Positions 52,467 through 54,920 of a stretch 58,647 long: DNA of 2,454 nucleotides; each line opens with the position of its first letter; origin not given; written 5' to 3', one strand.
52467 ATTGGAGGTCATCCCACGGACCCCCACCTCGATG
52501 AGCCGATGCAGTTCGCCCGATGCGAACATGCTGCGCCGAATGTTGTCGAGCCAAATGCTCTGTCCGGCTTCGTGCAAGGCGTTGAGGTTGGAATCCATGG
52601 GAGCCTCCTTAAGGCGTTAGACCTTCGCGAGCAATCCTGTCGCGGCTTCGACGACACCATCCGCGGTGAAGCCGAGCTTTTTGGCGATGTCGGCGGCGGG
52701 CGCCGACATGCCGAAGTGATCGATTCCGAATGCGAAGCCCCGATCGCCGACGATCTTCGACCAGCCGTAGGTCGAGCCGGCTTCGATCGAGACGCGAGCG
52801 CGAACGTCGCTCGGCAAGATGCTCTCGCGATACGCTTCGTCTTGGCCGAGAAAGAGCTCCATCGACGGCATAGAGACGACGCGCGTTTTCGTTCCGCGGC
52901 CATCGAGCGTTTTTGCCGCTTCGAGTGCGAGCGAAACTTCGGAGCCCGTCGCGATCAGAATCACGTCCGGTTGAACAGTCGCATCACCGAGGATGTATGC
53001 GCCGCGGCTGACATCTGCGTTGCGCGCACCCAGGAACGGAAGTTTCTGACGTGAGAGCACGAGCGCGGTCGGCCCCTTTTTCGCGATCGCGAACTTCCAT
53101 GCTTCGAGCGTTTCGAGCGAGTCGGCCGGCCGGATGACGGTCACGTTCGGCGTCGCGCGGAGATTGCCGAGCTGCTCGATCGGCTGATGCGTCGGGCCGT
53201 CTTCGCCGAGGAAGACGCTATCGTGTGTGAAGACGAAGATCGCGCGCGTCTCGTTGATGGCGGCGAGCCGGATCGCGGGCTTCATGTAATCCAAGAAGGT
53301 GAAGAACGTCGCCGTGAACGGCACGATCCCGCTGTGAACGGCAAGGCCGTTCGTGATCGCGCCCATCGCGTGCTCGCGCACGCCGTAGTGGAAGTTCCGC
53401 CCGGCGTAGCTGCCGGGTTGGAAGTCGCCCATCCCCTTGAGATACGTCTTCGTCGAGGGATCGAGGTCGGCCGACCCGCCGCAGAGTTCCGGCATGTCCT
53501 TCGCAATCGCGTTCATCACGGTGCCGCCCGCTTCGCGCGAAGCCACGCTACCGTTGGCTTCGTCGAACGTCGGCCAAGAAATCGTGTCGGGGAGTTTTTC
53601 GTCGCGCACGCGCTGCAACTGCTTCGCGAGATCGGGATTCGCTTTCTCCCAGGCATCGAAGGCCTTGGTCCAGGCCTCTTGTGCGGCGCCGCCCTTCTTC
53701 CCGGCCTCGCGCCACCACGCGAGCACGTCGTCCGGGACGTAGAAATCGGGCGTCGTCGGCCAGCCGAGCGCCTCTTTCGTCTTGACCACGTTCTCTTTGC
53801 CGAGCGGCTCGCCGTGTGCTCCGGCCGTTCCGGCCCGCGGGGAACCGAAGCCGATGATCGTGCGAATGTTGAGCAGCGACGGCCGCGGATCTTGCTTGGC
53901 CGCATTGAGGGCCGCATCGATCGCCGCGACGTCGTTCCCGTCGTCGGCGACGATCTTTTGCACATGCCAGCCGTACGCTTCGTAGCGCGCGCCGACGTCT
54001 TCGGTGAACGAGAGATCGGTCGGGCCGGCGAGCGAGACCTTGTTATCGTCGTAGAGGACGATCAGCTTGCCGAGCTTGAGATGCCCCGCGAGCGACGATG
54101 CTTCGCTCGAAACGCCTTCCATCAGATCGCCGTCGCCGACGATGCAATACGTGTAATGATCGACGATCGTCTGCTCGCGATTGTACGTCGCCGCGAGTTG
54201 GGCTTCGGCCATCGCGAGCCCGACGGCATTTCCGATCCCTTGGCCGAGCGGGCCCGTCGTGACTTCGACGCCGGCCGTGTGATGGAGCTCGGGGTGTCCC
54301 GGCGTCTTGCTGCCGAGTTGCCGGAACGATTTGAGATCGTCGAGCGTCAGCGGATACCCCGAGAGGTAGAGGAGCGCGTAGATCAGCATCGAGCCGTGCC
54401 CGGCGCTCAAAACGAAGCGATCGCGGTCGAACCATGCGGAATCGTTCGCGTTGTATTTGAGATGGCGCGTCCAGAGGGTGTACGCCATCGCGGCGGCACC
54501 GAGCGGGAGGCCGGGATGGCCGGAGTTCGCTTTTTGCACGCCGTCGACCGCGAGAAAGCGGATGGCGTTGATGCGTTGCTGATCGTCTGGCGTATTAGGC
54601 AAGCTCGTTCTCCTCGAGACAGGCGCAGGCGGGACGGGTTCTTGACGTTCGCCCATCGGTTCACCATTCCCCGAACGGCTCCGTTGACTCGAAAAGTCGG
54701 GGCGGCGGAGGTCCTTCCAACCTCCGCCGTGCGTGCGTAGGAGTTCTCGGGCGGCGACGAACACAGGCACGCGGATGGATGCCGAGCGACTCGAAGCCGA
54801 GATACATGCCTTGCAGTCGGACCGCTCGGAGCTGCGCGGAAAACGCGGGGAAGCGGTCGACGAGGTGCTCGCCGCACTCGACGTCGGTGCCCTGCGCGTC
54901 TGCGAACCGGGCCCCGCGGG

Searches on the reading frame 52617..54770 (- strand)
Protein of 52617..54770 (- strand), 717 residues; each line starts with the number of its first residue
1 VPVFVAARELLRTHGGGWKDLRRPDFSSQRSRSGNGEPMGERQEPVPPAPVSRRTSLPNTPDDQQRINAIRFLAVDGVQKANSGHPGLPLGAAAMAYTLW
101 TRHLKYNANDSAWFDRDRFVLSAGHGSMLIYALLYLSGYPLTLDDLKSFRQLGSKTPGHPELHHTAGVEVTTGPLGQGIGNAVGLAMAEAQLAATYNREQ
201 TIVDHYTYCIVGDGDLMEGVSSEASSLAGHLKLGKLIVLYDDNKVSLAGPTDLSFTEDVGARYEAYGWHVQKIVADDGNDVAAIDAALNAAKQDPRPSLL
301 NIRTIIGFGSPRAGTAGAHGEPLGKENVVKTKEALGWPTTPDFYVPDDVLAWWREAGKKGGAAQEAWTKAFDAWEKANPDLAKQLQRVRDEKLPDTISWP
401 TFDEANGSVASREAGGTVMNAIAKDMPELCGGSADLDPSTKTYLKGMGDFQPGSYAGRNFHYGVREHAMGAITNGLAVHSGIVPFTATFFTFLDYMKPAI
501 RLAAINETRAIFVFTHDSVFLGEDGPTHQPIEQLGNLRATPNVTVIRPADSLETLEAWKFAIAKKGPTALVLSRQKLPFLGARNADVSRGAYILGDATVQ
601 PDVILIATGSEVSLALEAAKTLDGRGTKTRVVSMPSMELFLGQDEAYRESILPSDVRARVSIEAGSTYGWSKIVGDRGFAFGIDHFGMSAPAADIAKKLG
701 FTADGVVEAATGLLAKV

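Call 8: search_protein_families(library=pfam, proteins=[window:52617-54770:-])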
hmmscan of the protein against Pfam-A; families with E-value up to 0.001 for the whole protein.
window:52617-54770:- (717 aa): 5 families
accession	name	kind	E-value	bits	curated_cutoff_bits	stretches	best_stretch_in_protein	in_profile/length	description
PF00456.26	Transketolase_N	-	5.3e-143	476.4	22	1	63-394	2-334/334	Transketolase, thiamine diphosphate binding domain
PF02779.29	Transket_pyr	-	5.8e-51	173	27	1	409-578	3-173/174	Transketolase, pyrimidine binding domain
PF22613.1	Transketolase_C_1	-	4.8e-40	136.7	27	1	590-702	1-113/113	Transketolase-like TK C-terminal domain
PF02780.25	Transketolase_C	-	3.4e-11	43.6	25.9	1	600-706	9-124/124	Transketolase, C-terminal domain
PF13292.11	DXP_synthase_N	-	0.00033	20.4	21.2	0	117-248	62-176/274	1-deoxy-D-xylulose-5-phosphate synthase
